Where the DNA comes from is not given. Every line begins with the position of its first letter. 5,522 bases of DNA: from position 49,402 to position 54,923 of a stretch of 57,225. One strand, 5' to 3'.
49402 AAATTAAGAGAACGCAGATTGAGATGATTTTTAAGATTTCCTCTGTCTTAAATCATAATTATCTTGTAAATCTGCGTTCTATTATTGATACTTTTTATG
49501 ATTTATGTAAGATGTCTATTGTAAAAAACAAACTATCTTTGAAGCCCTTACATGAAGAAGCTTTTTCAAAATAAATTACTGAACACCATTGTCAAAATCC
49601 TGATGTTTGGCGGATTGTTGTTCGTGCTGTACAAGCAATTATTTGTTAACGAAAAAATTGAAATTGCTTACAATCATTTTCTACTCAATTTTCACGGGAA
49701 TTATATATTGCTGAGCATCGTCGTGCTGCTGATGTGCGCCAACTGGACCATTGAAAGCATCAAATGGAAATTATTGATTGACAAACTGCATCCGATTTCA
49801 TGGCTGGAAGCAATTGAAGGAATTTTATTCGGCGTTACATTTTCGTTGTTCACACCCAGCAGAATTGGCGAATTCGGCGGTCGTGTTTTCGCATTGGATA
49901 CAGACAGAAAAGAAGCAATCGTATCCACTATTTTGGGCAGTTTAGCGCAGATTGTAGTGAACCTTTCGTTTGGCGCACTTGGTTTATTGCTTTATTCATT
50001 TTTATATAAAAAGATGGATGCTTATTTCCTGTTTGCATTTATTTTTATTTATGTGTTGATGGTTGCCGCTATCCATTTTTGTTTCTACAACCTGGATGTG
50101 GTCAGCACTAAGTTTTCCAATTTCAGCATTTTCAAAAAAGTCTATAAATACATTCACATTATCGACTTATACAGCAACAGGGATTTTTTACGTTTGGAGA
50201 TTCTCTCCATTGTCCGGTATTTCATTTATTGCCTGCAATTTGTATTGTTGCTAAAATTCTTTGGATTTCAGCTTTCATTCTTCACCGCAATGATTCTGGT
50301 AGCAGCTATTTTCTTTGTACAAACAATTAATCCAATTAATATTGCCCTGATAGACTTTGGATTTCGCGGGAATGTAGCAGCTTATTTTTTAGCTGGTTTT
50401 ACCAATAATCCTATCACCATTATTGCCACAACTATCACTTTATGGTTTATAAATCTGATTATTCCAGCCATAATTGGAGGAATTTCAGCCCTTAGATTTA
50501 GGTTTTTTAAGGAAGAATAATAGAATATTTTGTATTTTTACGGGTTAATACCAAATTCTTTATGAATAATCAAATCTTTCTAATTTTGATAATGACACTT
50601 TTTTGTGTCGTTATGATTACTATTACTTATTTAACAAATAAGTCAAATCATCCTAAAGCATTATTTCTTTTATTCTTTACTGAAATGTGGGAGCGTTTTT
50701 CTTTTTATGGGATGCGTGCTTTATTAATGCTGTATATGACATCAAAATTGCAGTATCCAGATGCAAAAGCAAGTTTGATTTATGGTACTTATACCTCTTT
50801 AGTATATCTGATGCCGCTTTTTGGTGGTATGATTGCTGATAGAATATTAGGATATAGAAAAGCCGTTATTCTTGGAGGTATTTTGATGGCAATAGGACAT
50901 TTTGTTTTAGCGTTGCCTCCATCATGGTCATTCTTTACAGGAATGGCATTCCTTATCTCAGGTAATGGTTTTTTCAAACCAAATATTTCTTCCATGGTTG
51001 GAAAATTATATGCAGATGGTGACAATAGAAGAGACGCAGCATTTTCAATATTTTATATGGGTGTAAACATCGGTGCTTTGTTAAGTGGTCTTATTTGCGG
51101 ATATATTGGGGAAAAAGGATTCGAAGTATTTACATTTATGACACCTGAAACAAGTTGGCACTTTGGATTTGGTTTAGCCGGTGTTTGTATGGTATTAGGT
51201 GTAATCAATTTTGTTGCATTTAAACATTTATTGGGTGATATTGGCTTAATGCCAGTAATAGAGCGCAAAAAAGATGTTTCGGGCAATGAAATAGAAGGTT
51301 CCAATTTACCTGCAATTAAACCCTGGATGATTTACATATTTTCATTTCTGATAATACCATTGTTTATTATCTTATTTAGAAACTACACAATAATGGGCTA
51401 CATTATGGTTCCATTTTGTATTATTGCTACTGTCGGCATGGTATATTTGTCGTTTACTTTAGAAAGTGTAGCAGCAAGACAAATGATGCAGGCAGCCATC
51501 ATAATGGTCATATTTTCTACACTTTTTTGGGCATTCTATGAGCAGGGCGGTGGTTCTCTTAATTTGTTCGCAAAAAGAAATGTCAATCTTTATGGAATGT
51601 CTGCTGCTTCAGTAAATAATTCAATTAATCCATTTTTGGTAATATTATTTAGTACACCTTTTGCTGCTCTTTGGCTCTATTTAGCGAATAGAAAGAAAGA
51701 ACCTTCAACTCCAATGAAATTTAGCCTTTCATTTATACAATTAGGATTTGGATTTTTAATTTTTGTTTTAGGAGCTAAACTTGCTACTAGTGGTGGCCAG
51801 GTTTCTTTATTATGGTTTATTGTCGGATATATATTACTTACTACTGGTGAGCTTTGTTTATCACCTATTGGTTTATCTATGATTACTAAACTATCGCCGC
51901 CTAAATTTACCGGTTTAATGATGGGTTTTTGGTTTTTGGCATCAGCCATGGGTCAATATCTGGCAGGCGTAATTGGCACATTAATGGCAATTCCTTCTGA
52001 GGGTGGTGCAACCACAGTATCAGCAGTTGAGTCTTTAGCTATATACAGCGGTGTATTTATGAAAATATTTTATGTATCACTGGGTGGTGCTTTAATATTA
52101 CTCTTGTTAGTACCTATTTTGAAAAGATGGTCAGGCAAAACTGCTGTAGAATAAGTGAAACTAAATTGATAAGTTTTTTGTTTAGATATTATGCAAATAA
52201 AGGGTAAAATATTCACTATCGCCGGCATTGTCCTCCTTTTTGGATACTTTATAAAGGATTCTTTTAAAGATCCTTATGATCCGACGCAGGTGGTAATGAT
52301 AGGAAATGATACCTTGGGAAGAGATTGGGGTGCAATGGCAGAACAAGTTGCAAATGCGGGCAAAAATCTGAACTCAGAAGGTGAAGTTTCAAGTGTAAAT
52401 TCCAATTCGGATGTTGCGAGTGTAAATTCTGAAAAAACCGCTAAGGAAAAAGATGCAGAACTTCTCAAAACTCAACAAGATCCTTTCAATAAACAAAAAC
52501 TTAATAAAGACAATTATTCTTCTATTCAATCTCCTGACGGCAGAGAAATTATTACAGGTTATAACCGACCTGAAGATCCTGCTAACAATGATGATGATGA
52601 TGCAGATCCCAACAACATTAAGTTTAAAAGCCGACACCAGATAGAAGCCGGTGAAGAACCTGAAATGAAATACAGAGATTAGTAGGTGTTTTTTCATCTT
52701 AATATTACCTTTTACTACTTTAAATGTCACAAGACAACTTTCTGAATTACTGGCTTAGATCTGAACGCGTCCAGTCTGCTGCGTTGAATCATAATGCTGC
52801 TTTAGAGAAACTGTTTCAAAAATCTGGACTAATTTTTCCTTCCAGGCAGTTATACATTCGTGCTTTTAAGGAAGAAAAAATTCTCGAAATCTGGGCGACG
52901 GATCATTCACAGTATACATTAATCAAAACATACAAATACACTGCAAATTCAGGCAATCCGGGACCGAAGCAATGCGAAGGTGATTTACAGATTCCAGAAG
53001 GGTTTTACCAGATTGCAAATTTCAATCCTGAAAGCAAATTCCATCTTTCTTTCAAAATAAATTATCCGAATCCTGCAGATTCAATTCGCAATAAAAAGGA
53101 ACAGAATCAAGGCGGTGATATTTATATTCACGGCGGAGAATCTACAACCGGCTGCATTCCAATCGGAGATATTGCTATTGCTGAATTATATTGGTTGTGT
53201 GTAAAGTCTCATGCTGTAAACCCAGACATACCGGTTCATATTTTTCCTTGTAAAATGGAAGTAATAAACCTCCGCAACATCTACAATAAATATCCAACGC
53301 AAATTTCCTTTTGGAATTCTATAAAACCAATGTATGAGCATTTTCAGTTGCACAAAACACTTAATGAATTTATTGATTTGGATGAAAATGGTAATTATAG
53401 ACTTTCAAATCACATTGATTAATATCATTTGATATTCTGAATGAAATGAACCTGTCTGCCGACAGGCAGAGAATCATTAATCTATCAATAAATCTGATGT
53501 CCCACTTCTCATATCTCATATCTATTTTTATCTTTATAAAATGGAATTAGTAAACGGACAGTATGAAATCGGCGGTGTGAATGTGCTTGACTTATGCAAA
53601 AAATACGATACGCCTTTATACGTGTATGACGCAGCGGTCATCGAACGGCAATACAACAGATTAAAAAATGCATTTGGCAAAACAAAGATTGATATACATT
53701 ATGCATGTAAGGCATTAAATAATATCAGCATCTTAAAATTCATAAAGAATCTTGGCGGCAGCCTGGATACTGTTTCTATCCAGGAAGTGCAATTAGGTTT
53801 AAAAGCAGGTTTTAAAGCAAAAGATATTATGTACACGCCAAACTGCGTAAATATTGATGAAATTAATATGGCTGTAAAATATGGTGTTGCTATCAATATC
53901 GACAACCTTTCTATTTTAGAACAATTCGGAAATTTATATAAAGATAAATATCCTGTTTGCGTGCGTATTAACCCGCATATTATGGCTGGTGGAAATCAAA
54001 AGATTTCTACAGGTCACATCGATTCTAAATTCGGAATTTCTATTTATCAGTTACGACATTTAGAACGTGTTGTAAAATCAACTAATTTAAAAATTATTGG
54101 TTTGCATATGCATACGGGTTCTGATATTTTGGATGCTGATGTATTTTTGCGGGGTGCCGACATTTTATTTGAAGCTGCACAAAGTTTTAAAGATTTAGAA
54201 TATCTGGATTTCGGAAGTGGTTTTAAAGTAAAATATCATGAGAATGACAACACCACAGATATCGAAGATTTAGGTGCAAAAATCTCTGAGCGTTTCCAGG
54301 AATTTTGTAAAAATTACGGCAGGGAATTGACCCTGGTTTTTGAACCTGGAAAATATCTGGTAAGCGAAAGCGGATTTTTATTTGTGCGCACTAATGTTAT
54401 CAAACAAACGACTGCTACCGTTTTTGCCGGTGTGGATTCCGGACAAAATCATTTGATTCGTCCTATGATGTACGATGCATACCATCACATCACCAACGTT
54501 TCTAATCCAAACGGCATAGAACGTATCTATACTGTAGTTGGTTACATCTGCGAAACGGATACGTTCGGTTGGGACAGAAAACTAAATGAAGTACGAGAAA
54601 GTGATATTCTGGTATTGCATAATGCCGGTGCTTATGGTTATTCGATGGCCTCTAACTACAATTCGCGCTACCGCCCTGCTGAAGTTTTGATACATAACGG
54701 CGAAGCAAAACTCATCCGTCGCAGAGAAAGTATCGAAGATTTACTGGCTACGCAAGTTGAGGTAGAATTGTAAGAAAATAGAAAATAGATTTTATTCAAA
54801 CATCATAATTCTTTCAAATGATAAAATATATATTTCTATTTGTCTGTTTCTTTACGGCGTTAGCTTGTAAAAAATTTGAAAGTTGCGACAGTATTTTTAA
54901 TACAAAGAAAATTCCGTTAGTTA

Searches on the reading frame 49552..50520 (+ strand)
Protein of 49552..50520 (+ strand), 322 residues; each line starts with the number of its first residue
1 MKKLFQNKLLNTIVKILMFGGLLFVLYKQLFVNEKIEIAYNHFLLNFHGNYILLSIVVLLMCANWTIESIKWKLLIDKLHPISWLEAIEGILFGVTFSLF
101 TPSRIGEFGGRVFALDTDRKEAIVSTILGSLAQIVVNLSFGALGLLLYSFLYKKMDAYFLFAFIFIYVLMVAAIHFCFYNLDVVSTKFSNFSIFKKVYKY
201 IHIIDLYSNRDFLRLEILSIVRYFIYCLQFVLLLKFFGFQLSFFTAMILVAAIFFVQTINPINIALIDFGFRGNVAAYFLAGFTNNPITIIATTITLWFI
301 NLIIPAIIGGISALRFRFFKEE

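Call 84: search_protein_families(library=pfam, proteins=[window:49552-50520:+], max_evalue=0.00001)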
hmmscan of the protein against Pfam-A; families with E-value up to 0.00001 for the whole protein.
window:49552-50520:+ (322 aa): 1 family
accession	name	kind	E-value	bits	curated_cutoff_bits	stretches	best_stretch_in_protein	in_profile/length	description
PF03706.18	LPG_synthase_TM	-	1.9e-10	41.2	33.4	1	51-262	33-258/302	Lysylphosphatidylglycerol synthase TM region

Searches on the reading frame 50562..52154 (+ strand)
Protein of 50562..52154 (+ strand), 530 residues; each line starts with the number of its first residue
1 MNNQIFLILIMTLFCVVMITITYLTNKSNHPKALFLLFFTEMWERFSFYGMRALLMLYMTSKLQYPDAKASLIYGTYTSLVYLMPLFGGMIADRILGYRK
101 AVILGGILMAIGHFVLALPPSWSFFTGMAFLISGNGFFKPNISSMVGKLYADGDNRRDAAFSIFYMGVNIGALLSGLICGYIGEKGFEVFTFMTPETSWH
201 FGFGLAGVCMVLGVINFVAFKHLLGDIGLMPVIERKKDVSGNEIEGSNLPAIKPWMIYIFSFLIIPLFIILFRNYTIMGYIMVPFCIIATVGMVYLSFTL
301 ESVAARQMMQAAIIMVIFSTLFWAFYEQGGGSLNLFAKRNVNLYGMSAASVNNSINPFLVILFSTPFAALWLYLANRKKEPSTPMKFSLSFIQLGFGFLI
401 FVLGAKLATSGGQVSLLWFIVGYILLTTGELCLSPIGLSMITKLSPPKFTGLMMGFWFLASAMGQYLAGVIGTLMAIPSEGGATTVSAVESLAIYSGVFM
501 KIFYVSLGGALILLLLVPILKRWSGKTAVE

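Call 84: search_protein_families(library=pfam, proteins=[window:50562-52154:+], max_evalue=0.00001)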
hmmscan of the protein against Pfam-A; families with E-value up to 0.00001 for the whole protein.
window:50562-52154:+ (530 aa): 2 families
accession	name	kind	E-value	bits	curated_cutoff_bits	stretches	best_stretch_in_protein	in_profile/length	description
PF00854.27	PTR2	-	7.5e-55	186.8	27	2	100-219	2-120/392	POT family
PF07690.21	MFS_1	-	6.6e-16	58.6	33.4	1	47-329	11-291/347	Major Facilitator Superfamily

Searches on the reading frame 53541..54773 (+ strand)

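Call 84: search_protein_families(library=pfam, proteins=[window:53541-54773:+], max_evalue=0.00001)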
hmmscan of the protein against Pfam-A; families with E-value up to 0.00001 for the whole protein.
window:53541-54773:+ (410 aa): 2 families
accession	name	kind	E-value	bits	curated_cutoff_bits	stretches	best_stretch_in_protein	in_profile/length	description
PF02784.22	Orn_Arg_deC_N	-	3.5e-50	171.1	23.4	1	33-275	3-247/247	Pyridoxal-dependent decarboxylase, pyridoxal binding domain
PF00278.28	Orn_DAP_Arg_deC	-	4.6e-17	62.5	23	1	27-363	2-95/95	Pyridoxal-dependent decarboxylase, C-terminal sheet domain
